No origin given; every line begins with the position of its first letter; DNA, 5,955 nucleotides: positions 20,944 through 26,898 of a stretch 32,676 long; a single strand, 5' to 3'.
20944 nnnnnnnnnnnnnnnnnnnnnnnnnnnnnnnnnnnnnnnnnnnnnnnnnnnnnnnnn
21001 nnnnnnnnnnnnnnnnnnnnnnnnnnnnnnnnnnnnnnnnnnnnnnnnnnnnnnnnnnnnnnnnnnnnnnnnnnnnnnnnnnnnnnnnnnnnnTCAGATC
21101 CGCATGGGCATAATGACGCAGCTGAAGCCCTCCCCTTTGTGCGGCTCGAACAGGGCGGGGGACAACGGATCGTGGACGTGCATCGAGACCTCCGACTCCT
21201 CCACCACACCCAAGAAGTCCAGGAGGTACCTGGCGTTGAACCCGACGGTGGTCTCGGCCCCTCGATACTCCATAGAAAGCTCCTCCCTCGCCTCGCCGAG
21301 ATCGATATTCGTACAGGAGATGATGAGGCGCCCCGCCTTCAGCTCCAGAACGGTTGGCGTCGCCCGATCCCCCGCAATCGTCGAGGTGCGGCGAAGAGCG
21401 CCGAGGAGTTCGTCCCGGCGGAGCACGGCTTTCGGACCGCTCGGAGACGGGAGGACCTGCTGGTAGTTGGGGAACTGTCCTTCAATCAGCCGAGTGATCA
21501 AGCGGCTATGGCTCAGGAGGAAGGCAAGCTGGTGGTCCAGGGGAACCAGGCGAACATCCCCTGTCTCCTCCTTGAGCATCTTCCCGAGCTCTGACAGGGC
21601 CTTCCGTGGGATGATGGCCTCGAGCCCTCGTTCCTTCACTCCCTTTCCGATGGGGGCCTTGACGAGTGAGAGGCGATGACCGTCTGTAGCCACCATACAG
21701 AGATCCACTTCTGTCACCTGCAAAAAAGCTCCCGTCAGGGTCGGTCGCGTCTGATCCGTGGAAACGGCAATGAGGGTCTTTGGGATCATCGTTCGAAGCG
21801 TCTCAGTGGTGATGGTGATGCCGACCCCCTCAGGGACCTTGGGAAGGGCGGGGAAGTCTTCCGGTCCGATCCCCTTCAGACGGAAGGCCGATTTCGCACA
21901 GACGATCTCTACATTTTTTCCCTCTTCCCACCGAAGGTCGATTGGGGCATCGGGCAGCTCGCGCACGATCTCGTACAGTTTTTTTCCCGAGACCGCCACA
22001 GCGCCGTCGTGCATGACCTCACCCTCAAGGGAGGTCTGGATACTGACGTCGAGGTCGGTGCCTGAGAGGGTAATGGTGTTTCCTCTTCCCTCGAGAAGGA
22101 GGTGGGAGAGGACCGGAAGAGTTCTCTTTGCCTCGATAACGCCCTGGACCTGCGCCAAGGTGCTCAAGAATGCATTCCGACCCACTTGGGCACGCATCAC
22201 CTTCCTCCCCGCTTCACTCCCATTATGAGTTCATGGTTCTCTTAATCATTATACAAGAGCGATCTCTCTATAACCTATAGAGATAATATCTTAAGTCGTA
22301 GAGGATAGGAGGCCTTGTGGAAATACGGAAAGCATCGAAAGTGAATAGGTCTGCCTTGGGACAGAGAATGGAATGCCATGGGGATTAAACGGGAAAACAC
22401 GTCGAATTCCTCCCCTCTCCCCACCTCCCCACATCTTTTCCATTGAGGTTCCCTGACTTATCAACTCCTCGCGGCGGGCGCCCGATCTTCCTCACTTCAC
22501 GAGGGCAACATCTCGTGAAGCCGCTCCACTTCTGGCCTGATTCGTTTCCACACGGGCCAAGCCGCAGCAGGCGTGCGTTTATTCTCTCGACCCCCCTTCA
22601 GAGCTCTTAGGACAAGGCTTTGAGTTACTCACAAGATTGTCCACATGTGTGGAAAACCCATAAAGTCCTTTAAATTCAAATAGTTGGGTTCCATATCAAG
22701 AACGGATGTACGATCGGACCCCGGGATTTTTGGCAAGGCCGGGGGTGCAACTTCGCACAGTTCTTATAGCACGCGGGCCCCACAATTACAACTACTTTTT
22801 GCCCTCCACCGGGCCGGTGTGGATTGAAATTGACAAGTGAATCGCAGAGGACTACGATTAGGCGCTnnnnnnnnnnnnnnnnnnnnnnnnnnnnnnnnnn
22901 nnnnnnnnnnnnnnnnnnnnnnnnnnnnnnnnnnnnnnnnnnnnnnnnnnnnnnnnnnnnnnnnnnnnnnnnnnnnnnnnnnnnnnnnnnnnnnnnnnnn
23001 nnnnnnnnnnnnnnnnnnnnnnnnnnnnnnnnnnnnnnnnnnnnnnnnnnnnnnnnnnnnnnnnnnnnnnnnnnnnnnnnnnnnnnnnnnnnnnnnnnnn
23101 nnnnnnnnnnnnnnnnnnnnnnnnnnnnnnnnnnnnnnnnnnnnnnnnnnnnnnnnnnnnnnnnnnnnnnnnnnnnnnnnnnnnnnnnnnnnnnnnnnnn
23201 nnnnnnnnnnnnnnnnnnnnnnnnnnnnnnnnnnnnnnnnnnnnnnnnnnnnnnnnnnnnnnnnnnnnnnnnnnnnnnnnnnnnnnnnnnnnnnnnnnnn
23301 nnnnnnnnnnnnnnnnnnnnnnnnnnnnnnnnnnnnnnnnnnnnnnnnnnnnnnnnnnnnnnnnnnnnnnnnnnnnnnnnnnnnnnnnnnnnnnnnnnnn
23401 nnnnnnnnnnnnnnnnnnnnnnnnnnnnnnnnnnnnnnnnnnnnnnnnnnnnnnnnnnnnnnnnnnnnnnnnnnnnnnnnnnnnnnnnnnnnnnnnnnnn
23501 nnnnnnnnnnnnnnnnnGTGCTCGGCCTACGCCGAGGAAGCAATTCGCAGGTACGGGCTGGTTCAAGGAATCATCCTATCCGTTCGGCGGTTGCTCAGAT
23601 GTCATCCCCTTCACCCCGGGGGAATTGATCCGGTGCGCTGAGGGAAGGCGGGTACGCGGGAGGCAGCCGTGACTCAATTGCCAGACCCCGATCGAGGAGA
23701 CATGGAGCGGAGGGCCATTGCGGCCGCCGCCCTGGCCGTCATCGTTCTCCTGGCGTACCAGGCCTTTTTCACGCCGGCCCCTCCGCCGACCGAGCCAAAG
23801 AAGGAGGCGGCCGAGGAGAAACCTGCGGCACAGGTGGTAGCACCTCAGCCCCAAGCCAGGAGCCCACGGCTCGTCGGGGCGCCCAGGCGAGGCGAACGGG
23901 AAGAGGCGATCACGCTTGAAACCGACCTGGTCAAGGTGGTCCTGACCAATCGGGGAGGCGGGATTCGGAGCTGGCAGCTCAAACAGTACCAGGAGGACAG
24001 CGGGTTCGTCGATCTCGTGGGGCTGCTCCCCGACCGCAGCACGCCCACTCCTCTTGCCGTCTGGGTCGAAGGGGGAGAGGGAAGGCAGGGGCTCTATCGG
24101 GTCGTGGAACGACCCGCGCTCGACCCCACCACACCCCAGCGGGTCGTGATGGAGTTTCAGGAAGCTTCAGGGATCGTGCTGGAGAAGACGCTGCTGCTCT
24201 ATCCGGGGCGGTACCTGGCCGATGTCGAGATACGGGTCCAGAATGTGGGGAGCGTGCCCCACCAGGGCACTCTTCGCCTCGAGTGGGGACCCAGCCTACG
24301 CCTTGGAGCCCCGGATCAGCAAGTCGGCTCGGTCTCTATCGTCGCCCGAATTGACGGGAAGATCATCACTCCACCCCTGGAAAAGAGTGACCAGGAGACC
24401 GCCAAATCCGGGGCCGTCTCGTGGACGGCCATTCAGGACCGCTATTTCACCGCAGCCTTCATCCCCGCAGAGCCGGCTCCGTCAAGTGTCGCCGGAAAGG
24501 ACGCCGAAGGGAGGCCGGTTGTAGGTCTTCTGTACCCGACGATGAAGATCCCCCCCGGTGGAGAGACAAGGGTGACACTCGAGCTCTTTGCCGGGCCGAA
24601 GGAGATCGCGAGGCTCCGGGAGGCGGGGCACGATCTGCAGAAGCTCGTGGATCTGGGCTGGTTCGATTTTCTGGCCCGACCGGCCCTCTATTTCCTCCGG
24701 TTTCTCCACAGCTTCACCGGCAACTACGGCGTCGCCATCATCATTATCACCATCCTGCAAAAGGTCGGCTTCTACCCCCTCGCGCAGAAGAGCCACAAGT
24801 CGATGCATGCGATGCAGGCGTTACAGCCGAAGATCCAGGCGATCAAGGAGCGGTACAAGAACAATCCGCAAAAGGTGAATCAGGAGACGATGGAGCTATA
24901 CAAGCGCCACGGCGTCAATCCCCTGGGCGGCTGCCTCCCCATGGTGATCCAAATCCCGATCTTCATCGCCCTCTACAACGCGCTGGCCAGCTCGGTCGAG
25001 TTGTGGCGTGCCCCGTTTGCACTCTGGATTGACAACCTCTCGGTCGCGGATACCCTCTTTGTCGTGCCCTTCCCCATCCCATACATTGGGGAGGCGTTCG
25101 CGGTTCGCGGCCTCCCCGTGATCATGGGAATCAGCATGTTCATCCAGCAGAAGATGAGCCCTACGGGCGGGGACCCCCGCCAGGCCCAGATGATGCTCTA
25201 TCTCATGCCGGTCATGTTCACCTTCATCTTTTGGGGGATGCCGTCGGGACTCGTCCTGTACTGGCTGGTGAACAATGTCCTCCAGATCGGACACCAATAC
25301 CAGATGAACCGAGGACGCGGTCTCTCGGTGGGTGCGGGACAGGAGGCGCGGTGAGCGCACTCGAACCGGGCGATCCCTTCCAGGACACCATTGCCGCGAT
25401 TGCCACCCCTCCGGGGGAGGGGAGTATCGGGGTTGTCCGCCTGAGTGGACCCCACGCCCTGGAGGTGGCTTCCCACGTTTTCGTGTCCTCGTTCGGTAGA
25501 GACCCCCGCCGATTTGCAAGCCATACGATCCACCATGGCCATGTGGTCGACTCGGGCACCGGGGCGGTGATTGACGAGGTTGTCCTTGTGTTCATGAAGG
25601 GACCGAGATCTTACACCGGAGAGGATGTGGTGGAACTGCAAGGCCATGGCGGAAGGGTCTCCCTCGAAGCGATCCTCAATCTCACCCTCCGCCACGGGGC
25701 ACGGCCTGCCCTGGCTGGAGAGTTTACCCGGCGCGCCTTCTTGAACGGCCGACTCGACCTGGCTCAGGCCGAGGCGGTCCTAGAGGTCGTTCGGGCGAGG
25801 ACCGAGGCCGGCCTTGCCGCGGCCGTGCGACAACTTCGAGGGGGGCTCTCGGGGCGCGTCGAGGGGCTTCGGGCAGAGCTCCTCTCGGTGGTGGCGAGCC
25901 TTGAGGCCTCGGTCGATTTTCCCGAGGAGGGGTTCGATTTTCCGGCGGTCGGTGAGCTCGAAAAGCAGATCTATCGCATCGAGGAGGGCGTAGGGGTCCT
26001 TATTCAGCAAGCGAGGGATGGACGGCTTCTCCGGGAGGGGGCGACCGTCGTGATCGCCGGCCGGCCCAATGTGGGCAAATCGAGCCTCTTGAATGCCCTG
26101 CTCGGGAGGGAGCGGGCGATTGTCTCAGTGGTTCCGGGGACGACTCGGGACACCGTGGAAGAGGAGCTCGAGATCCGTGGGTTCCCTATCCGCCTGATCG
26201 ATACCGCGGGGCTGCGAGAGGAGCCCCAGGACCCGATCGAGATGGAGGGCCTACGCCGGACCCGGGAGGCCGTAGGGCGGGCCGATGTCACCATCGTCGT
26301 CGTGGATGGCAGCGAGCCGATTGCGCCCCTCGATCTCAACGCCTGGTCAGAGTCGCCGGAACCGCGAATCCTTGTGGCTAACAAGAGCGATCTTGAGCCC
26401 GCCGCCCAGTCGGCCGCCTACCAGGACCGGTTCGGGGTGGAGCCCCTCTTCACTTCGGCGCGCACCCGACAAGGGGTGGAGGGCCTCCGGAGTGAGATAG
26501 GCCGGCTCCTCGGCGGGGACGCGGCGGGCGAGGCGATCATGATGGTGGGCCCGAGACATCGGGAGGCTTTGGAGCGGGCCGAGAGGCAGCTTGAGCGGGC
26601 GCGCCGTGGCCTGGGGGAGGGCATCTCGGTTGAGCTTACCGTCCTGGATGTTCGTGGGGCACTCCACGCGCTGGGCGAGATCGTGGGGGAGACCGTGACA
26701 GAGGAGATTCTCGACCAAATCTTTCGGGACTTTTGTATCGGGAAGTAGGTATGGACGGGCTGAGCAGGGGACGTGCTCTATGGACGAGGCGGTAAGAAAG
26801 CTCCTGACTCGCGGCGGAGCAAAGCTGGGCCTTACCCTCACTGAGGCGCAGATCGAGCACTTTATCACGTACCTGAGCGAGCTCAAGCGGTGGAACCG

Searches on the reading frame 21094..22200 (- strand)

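Call 72: search_protein_families(library=pfam, proteins=[window:21094-22200:-], max_evalue=0.00001)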
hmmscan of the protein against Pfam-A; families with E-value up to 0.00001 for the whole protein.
window:21094-22200:- (368 aa): 3 families
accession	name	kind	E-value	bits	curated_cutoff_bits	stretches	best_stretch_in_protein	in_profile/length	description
PF00712.24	DNA_pol3_beta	-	5e-37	127.1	24.4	1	3-120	2-120/120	DNA polymerase III beta subunit, N-terminal domain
PF02767.21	DNA_pol3_beta_2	-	5.4e-28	98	27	1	130-245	2-116/116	DNA polymerase III beta subunit, central domain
PF02768.20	DNA_pol3_beta_3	-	5.4e-25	88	27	1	248-367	2-121/121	DNA polymerase III beta subunit, C-terminal domain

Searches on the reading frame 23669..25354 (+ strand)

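Call 72: search_protein_families(library=pfam, proteins=[window:23669-25354:+], max_evalue=0.00001)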
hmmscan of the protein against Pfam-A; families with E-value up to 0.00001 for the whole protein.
window:23669-25354:+ (561 aa): 2 families
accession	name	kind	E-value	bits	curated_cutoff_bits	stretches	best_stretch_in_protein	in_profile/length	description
PF02096.25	60KD_IMP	-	5.2e-65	218.8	35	1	353-548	1-163/163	60Kd inner membrane protein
PF14849.12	YidC_periplas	-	6.3e-36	125.2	24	1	81-338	2-279/283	YidC periplasmic domain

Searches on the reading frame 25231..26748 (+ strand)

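Call 72: search_protein_families(library=pfam, proteins=[window:25231-26748:+], max_evalue=0.00001)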
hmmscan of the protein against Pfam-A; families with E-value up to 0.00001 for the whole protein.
window:25231-26748:+ (505 aa): 4 families
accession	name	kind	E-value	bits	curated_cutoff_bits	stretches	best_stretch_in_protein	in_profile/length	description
PF12631.12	MnmE_helical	-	4.6e-50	171.1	40.1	1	177-502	1-211/211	MnmE helical domain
PF10396.14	TrmE_N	-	2.1e-41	141.2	29.8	1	53-174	1-117/117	GTP-binding protein TrmE N-terminus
PF01926.29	MMR_HSR1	-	4e-27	95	21.9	1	272-385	1-113/113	50S ribosome-binding GTPase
PF02421.24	FeoB_N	-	8.7e-10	38.8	27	1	272-422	2-155/156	Ferrous iron transport protein B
